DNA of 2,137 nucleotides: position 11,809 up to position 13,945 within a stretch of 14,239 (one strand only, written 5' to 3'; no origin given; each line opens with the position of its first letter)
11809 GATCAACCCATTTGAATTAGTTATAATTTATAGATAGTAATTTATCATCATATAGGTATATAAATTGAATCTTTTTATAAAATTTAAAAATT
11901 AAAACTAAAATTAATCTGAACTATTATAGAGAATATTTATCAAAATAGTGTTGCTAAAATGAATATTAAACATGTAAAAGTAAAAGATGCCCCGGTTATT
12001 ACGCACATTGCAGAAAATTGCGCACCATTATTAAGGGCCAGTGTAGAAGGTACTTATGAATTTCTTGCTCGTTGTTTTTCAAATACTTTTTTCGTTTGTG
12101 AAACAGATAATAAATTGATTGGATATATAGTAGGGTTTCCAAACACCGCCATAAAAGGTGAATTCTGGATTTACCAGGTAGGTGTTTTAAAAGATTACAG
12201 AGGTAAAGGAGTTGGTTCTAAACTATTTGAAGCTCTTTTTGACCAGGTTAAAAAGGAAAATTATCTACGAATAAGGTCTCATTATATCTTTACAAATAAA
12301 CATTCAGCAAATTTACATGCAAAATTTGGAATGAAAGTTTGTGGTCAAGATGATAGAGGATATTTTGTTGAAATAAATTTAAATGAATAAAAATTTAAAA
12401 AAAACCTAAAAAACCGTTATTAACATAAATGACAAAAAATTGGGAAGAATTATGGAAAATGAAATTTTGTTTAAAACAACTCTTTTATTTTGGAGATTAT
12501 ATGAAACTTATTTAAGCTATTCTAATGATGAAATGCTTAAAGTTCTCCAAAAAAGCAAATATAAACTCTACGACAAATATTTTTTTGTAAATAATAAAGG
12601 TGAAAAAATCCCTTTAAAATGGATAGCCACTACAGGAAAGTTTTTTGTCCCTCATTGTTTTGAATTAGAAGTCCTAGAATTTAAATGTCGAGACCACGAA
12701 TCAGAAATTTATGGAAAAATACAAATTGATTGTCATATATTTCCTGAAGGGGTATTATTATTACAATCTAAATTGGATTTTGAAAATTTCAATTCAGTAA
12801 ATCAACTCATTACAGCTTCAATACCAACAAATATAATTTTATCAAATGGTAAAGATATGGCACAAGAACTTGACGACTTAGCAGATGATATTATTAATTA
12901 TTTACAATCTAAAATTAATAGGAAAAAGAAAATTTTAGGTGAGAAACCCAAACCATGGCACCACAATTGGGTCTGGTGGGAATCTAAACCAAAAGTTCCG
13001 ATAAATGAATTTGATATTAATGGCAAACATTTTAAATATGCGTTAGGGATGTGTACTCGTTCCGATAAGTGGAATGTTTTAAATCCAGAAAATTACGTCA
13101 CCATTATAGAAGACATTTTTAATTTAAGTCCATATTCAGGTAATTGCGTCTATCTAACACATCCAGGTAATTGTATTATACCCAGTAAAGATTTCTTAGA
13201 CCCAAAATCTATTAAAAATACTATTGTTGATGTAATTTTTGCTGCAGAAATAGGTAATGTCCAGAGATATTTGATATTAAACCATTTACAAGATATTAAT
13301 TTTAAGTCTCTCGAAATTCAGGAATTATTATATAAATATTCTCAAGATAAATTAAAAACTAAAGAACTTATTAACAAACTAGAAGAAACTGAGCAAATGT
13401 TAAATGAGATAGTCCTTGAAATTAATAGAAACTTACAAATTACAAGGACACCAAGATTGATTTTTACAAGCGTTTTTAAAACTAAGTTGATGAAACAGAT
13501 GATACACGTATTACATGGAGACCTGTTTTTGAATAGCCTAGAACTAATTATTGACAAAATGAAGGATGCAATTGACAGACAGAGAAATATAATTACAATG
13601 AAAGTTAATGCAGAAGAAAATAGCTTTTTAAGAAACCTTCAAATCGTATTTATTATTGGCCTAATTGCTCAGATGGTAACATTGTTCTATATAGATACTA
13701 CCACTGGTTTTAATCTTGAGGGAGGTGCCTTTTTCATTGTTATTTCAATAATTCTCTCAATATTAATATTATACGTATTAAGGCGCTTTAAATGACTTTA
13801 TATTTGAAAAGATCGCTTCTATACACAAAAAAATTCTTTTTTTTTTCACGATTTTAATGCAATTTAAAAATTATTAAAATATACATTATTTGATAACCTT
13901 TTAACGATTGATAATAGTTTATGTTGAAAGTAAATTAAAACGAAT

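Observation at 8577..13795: Self-contained five-gene divergent unit: MBL hydrolase + two paralogous regulators | GNAT + CorA-like channel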

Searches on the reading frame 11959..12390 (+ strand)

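Call 3: search_protein_families(library=pfam, proteins=[window:11959-12390:+], max_evalue=0.01)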
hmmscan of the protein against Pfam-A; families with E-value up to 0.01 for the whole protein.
window:11959-12390:+ (143 aa): 9 families
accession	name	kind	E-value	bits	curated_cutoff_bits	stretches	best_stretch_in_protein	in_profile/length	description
PF00583.31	Acetyltransf_1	-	3.7e-16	59.9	20.7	1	38-125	26-116/116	Acetyltransferase (GNAT) family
PF13508.13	Acetyltransf_7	-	1.1e-12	48.5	27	1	42-124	3-81/84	Acetyltransferase (GNAT) domain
PF13673.13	Acetyltransf_10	-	1.3e-09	38.6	23.6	1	41-131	30-113/128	Acetyltransferase (GNAT) domain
PF13302.13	Acetyltransf_3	-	3.4e-05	25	25.4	1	27-126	32-138/138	Acetyltransferase (GNAT) domain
PF14542.12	Acetyltransf_CG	-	5e-05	23.8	30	1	67-102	23-58/80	GCN5-related N-acetyl-transferase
PF13420.13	Acetyltransf_4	-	9.5e-05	22.9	24.3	1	33-130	38-139/155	Acetyltransferase (GNAT) domain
PF13527.13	Acetyltransf_9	-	0.0011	19.5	25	1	58-102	63-106/127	Acetyltransferase (GNAT) domain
PF17013.11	Acetyltransf_15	-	0.0015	18.4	35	1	66-107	69-103/210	Putative acetyl-transferase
PF08445.16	FR47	-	0.0029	18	22.1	1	71-127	24-79/86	FR47-like protein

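Call 4: search_protein_families(library=ncbifam, proteins=[window:11959-12390:+], max_evalue=0.01)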
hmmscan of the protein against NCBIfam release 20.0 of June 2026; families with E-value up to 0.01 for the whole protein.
window:11959-12390:+ (143 aa): 8 families
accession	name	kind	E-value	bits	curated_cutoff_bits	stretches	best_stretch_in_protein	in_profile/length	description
TIGR02406.1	ectoine_EctA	equivalog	3.2e-14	53.2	120.6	1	5-126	3-124/157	diaminobutyrate acetyltransferase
TIGR01575.1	rimI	equivalog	2.6e-09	37.3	86.4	1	42-130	32-117/132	ribosomal protein S18-alanine N-acetyltransferase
NF040503.1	resist_ArsN1a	equivalog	6.4e-08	32.5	170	1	68-129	79-137/159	arsinothricin resistance N-acetyltransferase ArsN1 family A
NF040504.1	resist_ArsN1b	equivalog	2.1e-05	24.4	210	1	43-129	49-137/159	arsinothricin resistance N-acetyltransferase ArsN1 family B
NF002959.0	PRK03624.1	equivalog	0.00011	22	124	1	2-124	8-128/147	GNAT family acetyltransferase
NF043067.1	AAC_6p_group_E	equivalog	0.00041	20.2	140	1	75-126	77-128/140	aminoglycoside 6'-N-acetyltransferase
NF000359.1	sat3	exception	0.0012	18.9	360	1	42-133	71-160/180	streptothricin N-acetyltransferase Sat3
NF008072.0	PRK10809.1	equivalog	0.0068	16.2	190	1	42-129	76-165/194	ribosomal protein S5-alanine N-acetyltransferase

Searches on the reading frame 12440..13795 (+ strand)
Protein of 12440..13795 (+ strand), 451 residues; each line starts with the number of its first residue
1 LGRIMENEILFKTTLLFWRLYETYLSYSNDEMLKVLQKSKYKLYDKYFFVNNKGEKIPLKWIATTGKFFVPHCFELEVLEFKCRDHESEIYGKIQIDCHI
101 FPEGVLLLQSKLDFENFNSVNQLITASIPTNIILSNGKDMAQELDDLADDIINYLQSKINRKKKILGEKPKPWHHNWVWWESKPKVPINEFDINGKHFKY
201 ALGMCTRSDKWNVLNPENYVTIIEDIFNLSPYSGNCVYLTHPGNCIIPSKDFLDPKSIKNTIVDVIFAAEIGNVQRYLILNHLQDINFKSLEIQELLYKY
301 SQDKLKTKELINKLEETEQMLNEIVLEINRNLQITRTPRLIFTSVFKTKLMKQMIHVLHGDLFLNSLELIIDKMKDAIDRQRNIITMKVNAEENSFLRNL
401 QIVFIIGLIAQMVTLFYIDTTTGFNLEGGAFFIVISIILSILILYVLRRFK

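Call 3: search_protein_families(library=pfam, proteins=[window:12440-13795:+], max_evalue=0.01)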
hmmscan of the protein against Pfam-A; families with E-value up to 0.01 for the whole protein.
window:12440-13795:+ (451 aa): 1 family
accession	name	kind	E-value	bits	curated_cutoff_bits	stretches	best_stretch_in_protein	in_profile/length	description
PF20990.2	DUF2207_C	-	0.00075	19.7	33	1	335-447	90-185/247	Predicted membrane protein (DUF2207) C-terminal domain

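Call 4: search_protein_families(library=ncbifam, proteins=[window:12440-13795:+], max_evalue=0.01)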
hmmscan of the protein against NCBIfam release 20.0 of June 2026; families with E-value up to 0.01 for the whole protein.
window:12440-13795:+ (451 aa): 0 families
